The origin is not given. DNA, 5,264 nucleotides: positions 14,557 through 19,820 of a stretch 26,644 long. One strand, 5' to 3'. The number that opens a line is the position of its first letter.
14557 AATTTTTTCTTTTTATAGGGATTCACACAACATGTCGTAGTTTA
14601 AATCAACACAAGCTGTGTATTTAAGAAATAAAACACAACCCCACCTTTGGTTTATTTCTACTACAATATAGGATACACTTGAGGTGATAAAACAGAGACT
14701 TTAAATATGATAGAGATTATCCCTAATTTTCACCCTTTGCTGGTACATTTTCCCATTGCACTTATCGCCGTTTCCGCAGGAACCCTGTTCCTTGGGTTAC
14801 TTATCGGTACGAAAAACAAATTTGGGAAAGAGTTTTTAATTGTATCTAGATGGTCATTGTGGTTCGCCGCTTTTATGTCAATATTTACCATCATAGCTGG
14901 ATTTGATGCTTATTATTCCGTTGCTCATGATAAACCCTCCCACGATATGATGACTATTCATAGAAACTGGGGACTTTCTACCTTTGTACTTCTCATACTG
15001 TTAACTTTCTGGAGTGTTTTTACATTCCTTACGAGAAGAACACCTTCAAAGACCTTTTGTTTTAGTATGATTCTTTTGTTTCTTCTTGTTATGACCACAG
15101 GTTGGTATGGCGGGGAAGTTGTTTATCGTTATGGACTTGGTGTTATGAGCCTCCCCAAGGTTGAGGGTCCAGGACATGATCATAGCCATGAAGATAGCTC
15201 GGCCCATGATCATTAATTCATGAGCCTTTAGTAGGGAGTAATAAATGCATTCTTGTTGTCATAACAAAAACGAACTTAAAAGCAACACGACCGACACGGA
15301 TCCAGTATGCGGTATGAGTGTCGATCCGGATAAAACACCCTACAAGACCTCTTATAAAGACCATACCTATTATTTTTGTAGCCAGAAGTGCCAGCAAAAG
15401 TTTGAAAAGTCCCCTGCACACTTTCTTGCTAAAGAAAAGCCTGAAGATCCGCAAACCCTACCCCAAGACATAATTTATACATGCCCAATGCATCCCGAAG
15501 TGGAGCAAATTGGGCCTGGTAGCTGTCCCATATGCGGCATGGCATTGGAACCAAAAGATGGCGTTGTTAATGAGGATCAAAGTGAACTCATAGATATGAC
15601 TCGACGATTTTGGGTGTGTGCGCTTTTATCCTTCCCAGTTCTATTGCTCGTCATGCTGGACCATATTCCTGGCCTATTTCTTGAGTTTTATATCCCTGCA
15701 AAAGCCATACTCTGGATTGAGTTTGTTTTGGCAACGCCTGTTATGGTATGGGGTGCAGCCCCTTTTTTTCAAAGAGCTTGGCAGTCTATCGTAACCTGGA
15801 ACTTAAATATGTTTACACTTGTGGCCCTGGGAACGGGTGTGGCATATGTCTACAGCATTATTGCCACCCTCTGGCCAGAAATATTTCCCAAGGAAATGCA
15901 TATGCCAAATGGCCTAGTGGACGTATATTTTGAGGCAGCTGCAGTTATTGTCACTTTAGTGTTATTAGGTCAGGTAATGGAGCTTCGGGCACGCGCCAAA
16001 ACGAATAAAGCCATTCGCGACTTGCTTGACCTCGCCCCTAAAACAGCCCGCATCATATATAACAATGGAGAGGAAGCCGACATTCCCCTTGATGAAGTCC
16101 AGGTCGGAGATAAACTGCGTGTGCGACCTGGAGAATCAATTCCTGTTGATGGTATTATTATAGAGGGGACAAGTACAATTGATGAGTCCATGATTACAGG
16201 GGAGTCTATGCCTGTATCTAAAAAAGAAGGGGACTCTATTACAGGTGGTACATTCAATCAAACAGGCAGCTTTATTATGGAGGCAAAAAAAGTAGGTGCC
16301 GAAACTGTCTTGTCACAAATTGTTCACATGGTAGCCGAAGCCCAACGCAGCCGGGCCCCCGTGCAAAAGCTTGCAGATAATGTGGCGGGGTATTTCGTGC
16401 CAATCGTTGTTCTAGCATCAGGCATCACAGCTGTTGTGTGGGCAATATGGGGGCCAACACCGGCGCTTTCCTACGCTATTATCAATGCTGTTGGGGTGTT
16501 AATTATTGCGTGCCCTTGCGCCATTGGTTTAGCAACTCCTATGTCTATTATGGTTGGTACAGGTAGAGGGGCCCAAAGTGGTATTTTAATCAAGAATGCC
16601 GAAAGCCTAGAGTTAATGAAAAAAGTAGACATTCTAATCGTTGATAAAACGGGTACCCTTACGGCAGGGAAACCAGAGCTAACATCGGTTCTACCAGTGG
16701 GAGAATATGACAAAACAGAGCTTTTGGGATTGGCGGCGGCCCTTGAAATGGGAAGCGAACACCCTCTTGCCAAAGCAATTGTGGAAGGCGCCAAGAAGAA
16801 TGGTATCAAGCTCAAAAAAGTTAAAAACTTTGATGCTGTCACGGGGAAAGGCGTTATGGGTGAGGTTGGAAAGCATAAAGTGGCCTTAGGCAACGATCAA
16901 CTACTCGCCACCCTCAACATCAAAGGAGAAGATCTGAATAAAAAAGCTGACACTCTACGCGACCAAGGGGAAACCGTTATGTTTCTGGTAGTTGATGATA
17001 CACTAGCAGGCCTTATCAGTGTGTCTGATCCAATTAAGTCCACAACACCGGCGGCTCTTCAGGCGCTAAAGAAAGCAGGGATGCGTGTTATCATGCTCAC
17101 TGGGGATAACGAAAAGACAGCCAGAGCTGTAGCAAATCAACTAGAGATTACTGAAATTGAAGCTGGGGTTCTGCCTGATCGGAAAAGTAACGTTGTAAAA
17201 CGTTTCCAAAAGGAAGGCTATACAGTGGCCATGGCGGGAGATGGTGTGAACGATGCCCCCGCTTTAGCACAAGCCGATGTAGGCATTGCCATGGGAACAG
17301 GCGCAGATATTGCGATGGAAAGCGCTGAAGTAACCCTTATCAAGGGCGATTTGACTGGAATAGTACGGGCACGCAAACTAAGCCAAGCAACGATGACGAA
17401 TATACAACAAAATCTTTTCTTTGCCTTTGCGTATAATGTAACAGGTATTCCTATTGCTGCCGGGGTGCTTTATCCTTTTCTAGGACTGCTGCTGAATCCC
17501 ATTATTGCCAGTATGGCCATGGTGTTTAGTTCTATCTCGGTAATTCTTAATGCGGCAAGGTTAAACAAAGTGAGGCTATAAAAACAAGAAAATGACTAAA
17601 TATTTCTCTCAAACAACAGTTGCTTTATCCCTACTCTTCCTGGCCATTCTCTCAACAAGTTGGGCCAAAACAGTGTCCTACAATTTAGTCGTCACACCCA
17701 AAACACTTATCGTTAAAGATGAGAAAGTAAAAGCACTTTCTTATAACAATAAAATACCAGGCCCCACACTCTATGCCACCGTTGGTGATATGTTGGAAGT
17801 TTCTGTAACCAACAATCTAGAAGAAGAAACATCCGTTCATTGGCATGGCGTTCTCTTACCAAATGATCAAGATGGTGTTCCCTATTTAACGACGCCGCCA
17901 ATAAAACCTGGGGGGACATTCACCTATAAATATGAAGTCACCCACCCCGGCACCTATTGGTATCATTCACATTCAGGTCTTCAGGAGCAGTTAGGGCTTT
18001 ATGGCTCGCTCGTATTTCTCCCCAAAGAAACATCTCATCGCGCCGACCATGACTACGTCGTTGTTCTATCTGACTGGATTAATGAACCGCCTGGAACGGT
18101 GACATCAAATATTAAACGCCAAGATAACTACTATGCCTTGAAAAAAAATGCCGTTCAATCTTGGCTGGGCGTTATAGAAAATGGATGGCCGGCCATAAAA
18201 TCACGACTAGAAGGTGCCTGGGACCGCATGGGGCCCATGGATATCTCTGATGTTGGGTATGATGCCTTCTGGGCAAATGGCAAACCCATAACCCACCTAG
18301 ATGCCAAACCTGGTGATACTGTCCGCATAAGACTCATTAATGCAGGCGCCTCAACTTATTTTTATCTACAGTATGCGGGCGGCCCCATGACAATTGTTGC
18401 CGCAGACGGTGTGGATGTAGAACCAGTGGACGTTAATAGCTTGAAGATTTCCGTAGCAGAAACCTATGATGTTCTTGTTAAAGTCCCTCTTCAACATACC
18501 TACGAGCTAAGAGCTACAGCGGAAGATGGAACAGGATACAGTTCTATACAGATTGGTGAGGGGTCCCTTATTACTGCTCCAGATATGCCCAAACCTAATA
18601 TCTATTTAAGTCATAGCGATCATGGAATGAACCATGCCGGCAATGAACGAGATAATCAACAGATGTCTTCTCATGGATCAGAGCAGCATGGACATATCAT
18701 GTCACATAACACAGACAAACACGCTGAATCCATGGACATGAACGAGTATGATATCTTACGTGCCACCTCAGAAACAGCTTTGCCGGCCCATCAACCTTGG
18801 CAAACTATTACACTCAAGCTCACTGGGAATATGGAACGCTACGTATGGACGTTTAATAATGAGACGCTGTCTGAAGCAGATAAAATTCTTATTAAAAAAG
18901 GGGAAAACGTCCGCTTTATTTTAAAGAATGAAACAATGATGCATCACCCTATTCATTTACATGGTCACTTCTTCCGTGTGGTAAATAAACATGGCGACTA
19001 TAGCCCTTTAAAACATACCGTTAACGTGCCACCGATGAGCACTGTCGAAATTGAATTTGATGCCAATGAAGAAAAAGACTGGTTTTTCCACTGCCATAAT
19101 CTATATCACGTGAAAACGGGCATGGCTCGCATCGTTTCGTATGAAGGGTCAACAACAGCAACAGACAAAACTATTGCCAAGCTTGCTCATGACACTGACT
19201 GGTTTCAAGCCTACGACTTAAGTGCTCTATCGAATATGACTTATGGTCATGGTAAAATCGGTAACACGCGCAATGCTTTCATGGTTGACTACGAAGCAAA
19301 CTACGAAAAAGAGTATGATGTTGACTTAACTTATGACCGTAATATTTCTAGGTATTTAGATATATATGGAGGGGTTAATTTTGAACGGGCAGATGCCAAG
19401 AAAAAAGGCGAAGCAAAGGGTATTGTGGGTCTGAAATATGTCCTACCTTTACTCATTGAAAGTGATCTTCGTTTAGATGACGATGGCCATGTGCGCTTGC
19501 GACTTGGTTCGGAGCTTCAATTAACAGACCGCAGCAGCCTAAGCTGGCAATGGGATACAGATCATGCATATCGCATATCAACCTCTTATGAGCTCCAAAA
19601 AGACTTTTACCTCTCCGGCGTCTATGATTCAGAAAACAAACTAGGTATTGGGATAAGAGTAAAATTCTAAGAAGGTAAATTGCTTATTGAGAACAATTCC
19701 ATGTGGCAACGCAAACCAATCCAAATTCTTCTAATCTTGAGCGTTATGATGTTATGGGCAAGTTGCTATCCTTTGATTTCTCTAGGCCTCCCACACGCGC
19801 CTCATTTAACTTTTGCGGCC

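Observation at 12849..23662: Candidate new system: normally cytosolic folds given export signals and Cys clusters within one metal island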

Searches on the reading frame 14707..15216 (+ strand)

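Call 4: search_protein_families(library=pfam, proteins=[window:14707-15216:+])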
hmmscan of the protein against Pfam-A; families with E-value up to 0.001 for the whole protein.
window:14707-15216:+ (169 aa): 1 family
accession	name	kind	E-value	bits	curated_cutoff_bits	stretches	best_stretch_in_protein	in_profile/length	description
PF09990.14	DUF2231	-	7.2e-18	65.4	26.4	1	7-146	3-137/139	Predicted membrane protein (DUF2231)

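Call 5: search_protein_families(library=ncbifam, proteins=[window:14707-15216:+])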
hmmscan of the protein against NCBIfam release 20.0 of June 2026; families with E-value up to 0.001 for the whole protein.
window:14707-15216:+ (169 aa): 0 families

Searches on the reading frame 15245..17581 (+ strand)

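Call 5: search_protein_families(library=ncbifam, proteins=[window:15245-17581:+])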
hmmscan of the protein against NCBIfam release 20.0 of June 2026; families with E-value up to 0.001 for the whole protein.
window:15245-17581:+ (778 aa): 22 families
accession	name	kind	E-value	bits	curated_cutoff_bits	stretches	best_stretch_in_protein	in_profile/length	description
NF007952.0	PRK10671.1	equivalog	1.7e-204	681.5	1316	1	117-775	184-833/838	copper-exporting P-type ATPase CopA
TIGR01525.1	ATPase-IB_hvy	subfamily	3.1e-193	643.7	346.25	1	189-773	1-560/560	heavy metal translocating P-type ATPase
TIGR01511.1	ATPase-IB1_Cu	subfamily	1.5e-178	595.1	397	1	171-773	2-541/542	copper-translocating P-type ATPase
TIGR01512.1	ATPase-IB2_Cd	subfamily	6.2e-121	404.5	313.5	2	228-559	18-312/494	cadmium family heavy metal-translocating P-type ATPase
NF008262.1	PRK11033.1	equivalog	2.1e-113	380.3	1005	1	231-774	197-728/731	zinc/cadmium/mercury/lead-transporting ATPase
NF033775.1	P_type_ZntA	exception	5.5e-98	329.1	1240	1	231-773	202-728/732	Zn(II)/Cd(II)/Pb(II) translocating P-type ATPase ZntA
TIGR01494.1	ATPase_P-type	subfamily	5.1e-94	315.4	62.3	1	234-742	1-464/478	HAD-IC family P-type ATPase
TIGR01497.1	kdpB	equivalog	9.4e-63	212.3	527.9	1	213-713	50-563/675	potassium-transporting ATPase subunit KdpB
TIGR01647.1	ATPase-IIIA_H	equivalog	3.1e-56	191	615.5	2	229-636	55-482/755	plasma-membrane proton-efflux P-type ATPase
NF010609.0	PRK14010.1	equivalog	2.2e-51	174.9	1323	1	198-702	39-547/673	K(+)-transporting ATPase subunit B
TIGR01517.1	ATPase-IIB_Ca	equivalog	4.3e-48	164.1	507.05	3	228-479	118-378/882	calcium-translocating P-type ATPase, PMCA-type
TIGR01522.1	ATPase-IIA2_Ca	equivalog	2.2e-38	131.6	798.3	3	642-737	571-667/854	calcium-transporting P-type ATPase, PMR1-type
TIGR01657.1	P-ATPase-V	hypoth_equivalog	3.4e-38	130.8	618.25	4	225-328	189-292/1055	ATP13A2 family polyamine export P-type ATPase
TIGR01524.1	ATPase-IIIB_Mg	equivalog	1.3e-34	119.2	610.75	3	628-749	572-695/867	magnesium-translocating P-type ATPase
TIGR01116.1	ATPase-IIA1_Ca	equivalog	3.1e-34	118.2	703.4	2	585-732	455-617/799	calcium-translocating P-type ATPase, SERCA-type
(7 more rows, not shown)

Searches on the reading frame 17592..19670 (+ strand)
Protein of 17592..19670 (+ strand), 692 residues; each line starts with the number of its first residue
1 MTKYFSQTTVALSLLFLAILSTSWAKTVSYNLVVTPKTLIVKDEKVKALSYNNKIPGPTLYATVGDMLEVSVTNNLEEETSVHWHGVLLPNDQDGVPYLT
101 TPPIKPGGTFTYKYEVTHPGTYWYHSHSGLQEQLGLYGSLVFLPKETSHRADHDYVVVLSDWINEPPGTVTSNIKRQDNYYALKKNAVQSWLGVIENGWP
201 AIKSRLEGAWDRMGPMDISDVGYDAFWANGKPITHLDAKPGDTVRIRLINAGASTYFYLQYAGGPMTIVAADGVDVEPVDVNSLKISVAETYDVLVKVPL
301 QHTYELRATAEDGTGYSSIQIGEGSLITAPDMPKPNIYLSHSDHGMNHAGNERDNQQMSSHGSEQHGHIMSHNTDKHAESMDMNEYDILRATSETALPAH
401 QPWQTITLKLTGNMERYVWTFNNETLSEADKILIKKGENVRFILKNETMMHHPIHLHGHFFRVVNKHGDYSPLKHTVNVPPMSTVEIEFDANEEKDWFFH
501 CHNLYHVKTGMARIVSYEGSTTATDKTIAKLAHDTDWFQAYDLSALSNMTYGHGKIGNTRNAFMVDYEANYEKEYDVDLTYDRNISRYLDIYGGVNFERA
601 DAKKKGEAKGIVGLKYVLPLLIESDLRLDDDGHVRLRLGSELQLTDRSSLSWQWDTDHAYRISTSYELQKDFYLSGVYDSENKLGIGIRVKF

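Call 4: search_protein_families(library=pfam, proteins=[window:17592-19670:+])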
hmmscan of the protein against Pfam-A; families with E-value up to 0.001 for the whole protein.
window:17592-19670:+ (692 aa): 4 families
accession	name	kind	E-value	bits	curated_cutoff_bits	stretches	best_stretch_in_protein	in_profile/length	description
PF07732.21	Cu-oxidase_3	-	1.2e-41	141.9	21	2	37-145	5-117/119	Multicopper oxidase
PF07731.20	Cu-oxidase_2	-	7.1e-34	116.9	20.4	1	405-515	7-131/137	Multicopper oxidase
PF00394.28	Cu-oxidase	-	1.8e-22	80.6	21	1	154-309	2-134/157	Multicopper oxidase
PF05275.17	CopB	-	3.8e-05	23.8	27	1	555-660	28-140/208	Copper resistance protein B precursor (CopB)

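Call 5: search_protein_families(library=ncbifam, proteins=[window:17592-19670:+])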
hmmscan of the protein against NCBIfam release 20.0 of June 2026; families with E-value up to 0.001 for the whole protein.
window:17592-19670:+ (692 aa): 7 families
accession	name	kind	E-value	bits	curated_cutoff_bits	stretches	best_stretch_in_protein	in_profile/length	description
TIGR01480.1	copper_res_A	subfamily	6.4e-117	391.5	478.95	2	26-399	44-426/593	copper resistance system multicopper oxidase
TIGR03388.1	ascorbase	equivalog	1.9e-39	135.8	614.8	2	46-298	20-267/542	L-ascorbate oxidase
TIGR03389.1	laccase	equivalog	1.1e-37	130.1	558.9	3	29-175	5-157/539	laccase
NF008205.1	PRK10965.1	equivalog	6.6e-30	104.4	525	3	40-141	59-162/529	multicopper oxidase CueO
TIGR03390.1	ascorbOXfungal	equivalog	3.1e-21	75.5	445.35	1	44-298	25-263/538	L-ascorbate oxidase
TIGR02376.1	Cu_nitrite_red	equivalog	2.2e-12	47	296.3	1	25-160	25-169/326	copper-containing nitrite reductase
NF008135.0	PRK10883.1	equivalog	1.8e-06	26.7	581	0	243-299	228-286/471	cell division protein FtsP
